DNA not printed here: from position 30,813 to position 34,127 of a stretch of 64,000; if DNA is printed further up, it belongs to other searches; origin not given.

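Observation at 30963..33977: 1004-aa FGAM-synthase (PurL-type) paralog in which every catalytic box I can place is degenerate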

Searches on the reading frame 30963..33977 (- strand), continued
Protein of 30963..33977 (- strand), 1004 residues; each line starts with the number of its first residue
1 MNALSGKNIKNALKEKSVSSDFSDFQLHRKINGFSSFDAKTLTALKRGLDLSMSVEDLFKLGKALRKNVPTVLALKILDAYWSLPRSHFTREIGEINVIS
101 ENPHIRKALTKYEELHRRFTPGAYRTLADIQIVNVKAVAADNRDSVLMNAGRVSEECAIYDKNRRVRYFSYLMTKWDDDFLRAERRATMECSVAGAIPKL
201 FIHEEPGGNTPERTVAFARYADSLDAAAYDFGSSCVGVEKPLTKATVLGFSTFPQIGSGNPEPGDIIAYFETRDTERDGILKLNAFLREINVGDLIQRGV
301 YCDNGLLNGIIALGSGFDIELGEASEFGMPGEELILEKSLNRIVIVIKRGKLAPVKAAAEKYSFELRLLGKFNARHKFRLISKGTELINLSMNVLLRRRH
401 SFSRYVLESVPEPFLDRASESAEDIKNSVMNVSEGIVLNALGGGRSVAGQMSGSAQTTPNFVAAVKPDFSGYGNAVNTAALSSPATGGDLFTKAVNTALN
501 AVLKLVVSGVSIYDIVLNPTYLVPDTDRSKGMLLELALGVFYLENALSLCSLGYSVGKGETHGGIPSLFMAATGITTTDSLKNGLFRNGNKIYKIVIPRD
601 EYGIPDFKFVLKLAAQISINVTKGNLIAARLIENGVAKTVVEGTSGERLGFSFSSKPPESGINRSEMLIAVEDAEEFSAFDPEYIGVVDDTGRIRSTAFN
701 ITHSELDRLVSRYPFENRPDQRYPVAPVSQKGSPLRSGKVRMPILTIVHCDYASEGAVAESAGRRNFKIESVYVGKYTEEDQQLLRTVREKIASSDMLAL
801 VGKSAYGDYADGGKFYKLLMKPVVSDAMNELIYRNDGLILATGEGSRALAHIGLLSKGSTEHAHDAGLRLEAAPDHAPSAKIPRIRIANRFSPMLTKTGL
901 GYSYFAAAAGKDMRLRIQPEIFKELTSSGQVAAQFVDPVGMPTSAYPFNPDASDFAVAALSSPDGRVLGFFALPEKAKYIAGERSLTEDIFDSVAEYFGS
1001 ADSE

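Call 32: search_protein_representatives(alignment_id=A2)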
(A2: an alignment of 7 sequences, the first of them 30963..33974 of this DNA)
Query: 7 sequences, 1003 profile positions. Proteins with E-value up to 0.001 (for the whole library): 906; up to 1e-10: 344; up to 1e-30: 74. The best 150 are listed.
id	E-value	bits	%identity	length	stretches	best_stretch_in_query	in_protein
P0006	0.0e+00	1789.5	-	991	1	4-1000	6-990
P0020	7.9e-289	977.2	-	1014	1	9-999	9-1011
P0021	1.9e-187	641.5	-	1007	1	7-1000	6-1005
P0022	1.8e-184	631.7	-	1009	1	11-1001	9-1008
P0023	4.9e-179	613.7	-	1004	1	19-997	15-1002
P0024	6.8e-120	417.9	-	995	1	13-998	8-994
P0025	9.9e-112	390.9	-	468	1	530-997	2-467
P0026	1.9e-109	383.3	-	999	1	14-1001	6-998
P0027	1.1e-108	380.8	-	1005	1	16-998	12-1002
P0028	4.4e-107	375.5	-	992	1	14-998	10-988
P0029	2.3e-93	330.1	-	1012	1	33-976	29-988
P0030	1.5e-85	304.2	-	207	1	479-638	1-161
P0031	1.4e-82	294.5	-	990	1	27-997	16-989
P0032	9.6e-80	285.0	-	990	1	21-977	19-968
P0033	7.0e-75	268.9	-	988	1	15-997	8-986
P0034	8.2e-75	268.7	-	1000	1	24-997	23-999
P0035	7.5e-69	249.0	-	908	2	304-997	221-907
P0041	3.4e-63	230.2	-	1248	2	309-976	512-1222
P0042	8.7e-58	212.4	-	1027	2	31-689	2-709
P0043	1.2e-56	208.5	-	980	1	30-971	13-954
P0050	5.5e-47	176.6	-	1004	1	28-968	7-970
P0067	5.9e-35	136.8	-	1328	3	811-975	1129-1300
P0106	3.2e-29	117.8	-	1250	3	793-1000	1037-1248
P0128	5.9e-27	110.3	-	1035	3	808-970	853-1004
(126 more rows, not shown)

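Call 38: find_encoding_contigs(protein=P0020, flank=8000, max_places=3)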
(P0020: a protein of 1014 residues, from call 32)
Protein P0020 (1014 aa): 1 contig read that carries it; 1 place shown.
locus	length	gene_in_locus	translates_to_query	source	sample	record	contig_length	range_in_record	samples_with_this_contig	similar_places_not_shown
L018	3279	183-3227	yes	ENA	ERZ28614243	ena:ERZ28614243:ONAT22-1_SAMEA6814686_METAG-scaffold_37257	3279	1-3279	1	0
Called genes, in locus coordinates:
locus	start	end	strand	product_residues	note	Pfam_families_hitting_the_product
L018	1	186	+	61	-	?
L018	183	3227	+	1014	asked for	PF02769:AIRS_C (weak), PF13507:GATase_5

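Call 39: predict_structure(alignment_id=A1)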
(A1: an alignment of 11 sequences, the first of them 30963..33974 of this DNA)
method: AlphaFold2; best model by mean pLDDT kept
length: 1003 residues; sequences in the alignment: 11
mean_pLDDT: 64.9   pTM: 0.54
mean pLDDT of the five models: 64.9, 64.3, 63.9, 61.6, 57.6
residues with pLDDT >= 90: 55; 70-90: 455; 50-70: 249; < 50: 244
segments of 3 or more residues with pLDDT < 50: 1-23, 140-257, 273-276, 397-399, 428-459, 464-473, 559-562, 708-723, 803-811, 874-880, 975-982, 1001-1003
pLDDT, mean of each block of 10 residues (from residue 1): 31 31 60 83 82 78 76 77 68 81 91 80 75 58 27 24 24 25 27 24 32 36 35 32 26 45 82 52 64 64 65 74 54 62 81 84 81 81 71 58 73 61 54 27 25 34 42 53 77 88 83 70 64 89 81 53 64 66 79 89 90 87 81 77 74 80 78 84 89 82 56 36 49 75 84 66 83 66 82 89 44 75 86 87 80 80 60 48 76 83 63 64 79 72 60 74 87 46 70 82 40
secondary structure, 60 per line:
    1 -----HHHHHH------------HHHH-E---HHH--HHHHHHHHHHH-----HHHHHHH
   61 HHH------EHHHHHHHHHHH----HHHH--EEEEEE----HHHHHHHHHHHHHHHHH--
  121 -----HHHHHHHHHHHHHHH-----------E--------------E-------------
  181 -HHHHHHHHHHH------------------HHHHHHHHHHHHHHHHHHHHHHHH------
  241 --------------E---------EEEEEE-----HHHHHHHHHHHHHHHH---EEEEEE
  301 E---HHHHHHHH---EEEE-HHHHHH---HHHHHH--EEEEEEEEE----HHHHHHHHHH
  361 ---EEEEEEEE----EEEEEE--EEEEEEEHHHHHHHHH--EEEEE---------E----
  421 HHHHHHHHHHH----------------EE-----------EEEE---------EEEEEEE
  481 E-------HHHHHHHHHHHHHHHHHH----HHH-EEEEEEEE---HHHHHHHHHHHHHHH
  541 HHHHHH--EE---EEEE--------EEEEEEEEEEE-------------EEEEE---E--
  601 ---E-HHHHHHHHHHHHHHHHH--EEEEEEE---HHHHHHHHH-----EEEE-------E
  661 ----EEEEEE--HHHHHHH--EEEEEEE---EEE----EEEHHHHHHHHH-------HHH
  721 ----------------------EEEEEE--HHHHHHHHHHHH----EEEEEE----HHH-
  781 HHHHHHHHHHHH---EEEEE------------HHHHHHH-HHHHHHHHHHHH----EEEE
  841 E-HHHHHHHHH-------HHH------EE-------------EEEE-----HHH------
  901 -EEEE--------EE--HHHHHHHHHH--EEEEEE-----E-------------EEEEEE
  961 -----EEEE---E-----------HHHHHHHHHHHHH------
elements in order (helices of 4 or more, strands of 3 or more residues): H6-11 H24-27 H38-48 H54-63 H71-81 H86-89 E92-97 H102-118 H126-140 H182-192 H211-234 E265-270 H276-291 E295-301 H305-312 E316-319 H321-326 H330-335 E338-346 H351-360 E364-371 E376-381 E384-390 H391-399 E402-406 H421-431 E461-464 E474-481 H489-506 E515-522 H526-546 E554-557 E566-576 E590-594 H606-622 E625-631 H635-643 E649-652 E665-670 H673-679 E682-688 E692-694 E699-701 H702-710 E743-748 H751-762 E767-772 H781-792 E796-800 H813-819 H821-832 E837-841 H843-851 E883-886 E902-905 H918-927 E930-935 E955-960 E966-969 H985-997

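Call 43: find_encoding_contigs(protein=P0021, flank=8000, max_places=3)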
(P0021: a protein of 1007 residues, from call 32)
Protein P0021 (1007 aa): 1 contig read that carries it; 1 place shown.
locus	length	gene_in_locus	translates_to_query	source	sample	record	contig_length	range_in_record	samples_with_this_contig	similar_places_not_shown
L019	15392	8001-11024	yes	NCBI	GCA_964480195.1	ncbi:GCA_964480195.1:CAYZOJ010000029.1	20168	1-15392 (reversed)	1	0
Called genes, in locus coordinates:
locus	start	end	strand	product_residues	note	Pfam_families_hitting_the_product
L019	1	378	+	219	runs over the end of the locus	PF01791:DeoC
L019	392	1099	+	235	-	PF01048:PNP_UDP_1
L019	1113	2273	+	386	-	PF01676:Metalloenzyme, PF00884:Sulfatase (faint)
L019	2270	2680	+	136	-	PF00383:dCMP_cyt_deam_1, PF08211:dCMP_cyt_deam_2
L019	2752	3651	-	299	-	PF00294:PfkB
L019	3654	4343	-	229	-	PF23023:Anti-Pycsar_Apyc1, PF00753:Lactamase_B, PF12706:Lactamase_B_2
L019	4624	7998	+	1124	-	PF09479:Flg_new, PF18998:Flg_new_2 (faint), PF13855:LRR_8 (faint), PF13306:LRR_5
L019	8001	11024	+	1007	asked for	PF13507:GATase_5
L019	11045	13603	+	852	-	PF22666:Glyco_hydro_2_N2, PF00703:Glyco_hydro_2 (weak), PF17786:Mannosidase_ig, PF17753:Ig_mannosidase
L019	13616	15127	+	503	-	PF01120:Alpha_L_fucos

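Call 44: find_encoding_contigs(protein=P0024, flank=8000, max_places=3)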
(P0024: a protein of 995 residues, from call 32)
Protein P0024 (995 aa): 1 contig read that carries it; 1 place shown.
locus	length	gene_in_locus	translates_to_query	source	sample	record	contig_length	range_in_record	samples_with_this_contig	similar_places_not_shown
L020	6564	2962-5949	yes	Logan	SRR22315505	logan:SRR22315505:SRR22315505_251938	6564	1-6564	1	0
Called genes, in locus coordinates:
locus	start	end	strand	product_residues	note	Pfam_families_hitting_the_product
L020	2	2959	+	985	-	?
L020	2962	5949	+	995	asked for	PF13507:GATase_5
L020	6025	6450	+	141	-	-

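Call 45: find_encoding_contigs(protein=P0029, flank=8000, max_places=3)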
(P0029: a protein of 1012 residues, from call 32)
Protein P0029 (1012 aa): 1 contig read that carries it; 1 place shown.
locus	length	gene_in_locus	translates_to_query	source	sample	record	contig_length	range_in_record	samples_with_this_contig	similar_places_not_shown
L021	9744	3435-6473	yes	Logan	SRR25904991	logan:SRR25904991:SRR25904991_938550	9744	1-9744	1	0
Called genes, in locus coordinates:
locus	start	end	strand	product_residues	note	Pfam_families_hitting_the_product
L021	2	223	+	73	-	?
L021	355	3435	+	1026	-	PF09479:Flg_new, PF13306:LRR_5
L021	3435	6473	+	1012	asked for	PF13507:GATase_5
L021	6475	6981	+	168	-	-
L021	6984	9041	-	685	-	-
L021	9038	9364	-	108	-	-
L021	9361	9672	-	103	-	-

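Call 46: find_encoding_contigs(protein=P0035, flank=8000, max_places=3)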
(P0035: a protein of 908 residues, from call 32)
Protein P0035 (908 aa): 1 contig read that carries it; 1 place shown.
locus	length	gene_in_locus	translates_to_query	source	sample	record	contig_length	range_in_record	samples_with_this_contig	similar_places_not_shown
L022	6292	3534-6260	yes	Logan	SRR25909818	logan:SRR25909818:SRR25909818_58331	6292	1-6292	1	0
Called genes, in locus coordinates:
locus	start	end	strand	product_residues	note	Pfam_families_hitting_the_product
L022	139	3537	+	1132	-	PF09479:Flg_new (faint), PF13306:LRR_5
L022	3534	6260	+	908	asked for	PF13507:GATase_5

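Call 47: find_encoding_contigs(protein=P0031, flank=8000, max_places=3)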
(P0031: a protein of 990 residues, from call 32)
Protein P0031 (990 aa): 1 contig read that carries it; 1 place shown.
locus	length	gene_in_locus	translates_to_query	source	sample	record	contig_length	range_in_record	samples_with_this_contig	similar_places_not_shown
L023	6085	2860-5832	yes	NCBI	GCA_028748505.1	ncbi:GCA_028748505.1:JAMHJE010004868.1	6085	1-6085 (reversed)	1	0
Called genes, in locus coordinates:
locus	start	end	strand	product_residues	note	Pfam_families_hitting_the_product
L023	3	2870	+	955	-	?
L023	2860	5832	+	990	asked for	PF13507:GATase_5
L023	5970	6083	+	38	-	?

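Call 48: search_protein_families(library=pfam, proteins=[L020:2-2959:+, L023:3-2870:+, L021:355-3435:+, L022:139-3537:+, L019:4624-7998:+, L021:6475-6981:+, L021:6984-9041:-], max_evalue=0.01)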
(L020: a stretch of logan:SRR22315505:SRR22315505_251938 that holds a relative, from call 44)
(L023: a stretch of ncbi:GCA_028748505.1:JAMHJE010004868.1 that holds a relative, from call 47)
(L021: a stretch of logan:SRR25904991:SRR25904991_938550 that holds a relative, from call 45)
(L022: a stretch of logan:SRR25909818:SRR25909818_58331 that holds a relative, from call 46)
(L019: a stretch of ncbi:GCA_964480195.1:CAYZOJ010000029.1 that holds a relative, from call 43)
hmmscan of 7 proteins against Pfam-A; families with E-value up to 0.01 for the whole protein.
L020:2-2959:+ (985 aa): 3 families
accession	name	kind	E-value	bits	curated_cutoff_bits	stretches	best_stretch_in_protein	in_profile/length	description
PF13306.12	LRR_5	-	7.9e-23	81.2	27.7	3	749-849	16-101/127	BspA type Leucine rich repeat region (6 copies)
PF09479.16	Flg_new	-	6.7e-16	58.6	27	1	3-39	28-65/65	Listeria-Bacteroides repeat domain (List_Bact_rpt)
PF13855.12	LRR_8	-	2.7e-07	30.7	27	0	811-841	11-40/61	Leucine rich repeat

L023:3-2870:+ (955 aa): 2 families
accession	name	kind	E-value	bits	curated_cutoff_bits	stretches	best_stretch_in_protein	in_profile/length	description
PF13306.12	LRR_5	-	3.6e-21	75.8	27.7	2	726-818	13-101/127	BspA type Leucine rich repeat region (6 copies)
PF09479.16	Flg_new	-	2.9e-20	72.6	27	3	31-99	1-65/65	Listeria-Bacteroides repeat domain (List_Bact_rpt)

L021:355-3435:+ (1026 aa): 3 families
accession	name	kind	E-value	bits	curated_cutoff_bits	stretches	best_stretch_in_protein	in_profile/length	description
PF13306.12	LRR_5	-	3e-26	92.2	27.7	2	791-890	7-101/127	BspA type Leucine rich repeat region (6 copies)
PF09479.16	Flg_new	-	3.1e-25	88.5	27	4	121-189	1-65/65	Listeria-Bacteroides repeat domain (List_Bact_rpt)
PF13855.12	LRR_8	-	4.1e-05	23.7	27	0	723-769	14-59/61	Leucine rich repeat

L022:139-3537:+ (1132 aa): 4 families
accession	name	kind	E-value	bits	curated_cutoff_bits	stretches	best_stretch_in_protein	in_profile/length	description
PF13306.12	LRR_5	-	1.4e-25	90.1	27.7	3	905-994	17-100/127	BspA type Leucine rich repeat region (6 copies)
PF09479.16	Flg_new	-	1.3e-10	41.7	27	2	154-209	13-64/65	Listeria-Bacteroides repeat domain (List_Bact_rpt)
PF13855.12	LRR_8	-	6.1e-05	23.1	27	0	1047-1095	3-51/61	Leucine rich repeat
PF18998.6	Flg_new_2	-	0.0013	19.2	23.6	0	260-288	34-70/73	Divergent InlB B-repeat domain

L019:4624-7998:+ (1124 aa): 5 families
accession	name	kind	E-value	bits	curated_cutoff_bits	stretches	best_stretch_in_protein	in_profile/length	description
PF13306.12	LRR_5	-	5.8e-30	104.2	27.7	2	896-986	16-101/127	BspA type Leucine rich repeat region (6 copies)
PF09479.16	Flg_new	-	2.5e-21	76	27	2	118-191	1-65/65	Listeria-Bacteroides repeat domain (List_Bact_rpt)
PF13855.12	LRR_8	-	2.3e-07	30.9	27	0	924-972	11-59/61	Leucine rich repeat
PF18998.6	Flg_new_2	-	2.1e-05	24.9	23.6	0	118-194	1-71/73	Divergent InlB B-repeat domain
PF02839.19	CBM_5_12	-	0.0094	16.4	26.2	0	601-633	1-40/44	Carbohydrate-binding module family 5/12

L021:6475-6981:+ (168 aa): 1 family
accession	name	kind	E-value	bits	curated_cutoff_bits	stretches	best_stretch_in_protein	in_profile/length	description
PF18923.6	DUF5673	-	0.0028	18.1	26.7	1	99-165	3-65/66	Domain of unknown function (DUF5673)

L021:6984-9041:- (685 aa): 0 families

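Call 50: find_encoding_contigs(protein=P0043, flank=8000, max_places=3)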
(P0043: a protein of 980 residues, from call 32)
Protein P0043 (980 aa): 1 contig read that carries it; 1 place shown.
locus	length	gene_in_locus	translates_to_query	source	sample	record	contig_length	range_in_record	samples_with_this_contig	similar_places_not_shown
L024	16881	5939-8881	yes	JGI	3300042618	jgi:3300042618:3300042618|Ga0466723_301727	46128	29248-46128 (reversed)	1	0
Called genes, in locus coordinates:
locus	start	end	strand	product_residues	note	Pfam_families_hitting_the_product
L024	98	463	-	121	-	-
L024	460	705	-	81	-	-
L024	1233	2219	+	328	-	PF08279:HTH_11, PF03099:BPL_LplA_LipB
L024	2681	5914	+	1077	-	PF09479:Flg_new, PF13306:LRR_5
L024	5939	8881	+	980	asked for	PF13507:GATase_5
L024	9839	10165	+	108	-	PF01627:Hpt (weak)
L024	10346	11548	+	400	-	PF00465:Fe-ADH, PF13685:Fe-ADH_2 (weak), PF25137:ADH_Fe_C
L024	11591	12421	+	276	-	PF00005:ABC_tran, PF02463:SMC_N, PF13401:AAA_22 (weak), PF13304:AAA_21 (faint)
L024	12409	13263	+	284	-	PF02463:SMC_N (faint), PF00005:ABC_tran, PF13304:AAA_21 (weak)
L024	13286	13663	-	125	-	-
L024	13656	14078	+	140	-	PF02361:CbiQ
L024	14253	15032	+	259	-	PF01416:PseudoU_synth_1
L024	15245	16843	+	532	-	-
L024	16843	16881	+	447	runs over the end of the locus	-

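Call 51: find_encoding_contigs(protein=P0042, flank=8000, max_places=3)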
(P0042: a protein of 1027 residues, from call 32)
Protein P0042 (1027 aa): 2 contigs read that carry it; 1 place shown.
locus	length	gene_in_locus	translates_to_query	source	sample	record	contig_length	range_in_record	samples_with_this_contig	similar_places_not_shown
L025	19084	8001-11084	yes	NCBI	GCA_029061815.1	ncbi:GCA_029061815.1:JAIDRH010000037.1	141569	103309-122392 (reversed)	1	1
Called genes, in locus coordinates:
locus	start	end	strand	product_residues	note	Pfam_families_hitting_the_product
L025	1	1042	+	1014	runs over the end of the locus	PF00512:HisKA, PF02518:HATPase_c, PF00072:Response_reg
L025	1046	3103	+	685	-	PF00072:Response_reg, PF01966:HD, PF13487:HD_5, PF00990:GGDEF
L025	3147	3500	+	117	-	PF01627:Hpt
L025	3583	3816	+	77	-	-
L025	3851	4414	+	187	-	PF01741:MscL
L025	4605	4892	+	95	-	PF01541:GIY-YIG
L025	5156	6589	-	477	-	PF00069:Pkinase, PF07714:PK_Tyr_Ser-Thr, PF03109:ABC1, PF14531:Kinase-like (weak)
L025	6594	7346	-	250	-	PF13672:PP2C_2, PF00481:PP2C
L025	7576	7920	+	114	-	-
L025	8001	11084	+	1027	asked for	PF18072:FGAR-AT_linker (weak), PF02769:AIRS_C, PF13507:GATase_5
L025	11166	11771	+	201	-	PF18923:DUF5673 (weak)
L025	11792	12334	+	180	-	-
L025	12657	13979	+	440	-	-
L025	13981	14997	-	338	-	PF03033:Glyco_transf_28, PF04101:Glyco_tran_28_C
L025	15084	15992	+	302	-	PF00561:Abhydrolase_1, PF12146:Hydrolase_4, PF12697:Abhydrolase_6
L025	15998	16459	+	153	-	PF00588:SpoU_methylase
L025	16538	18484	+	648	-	PF02518:HATPase_c, PF00204:DNA_gyraseB, PF01751:Toprim, PF00986:DNA_gyraseB_C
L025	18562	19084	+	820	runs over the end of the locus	PF00521:DNA_topoisoIV, PF03989:DNA_gyraseA_C (weak)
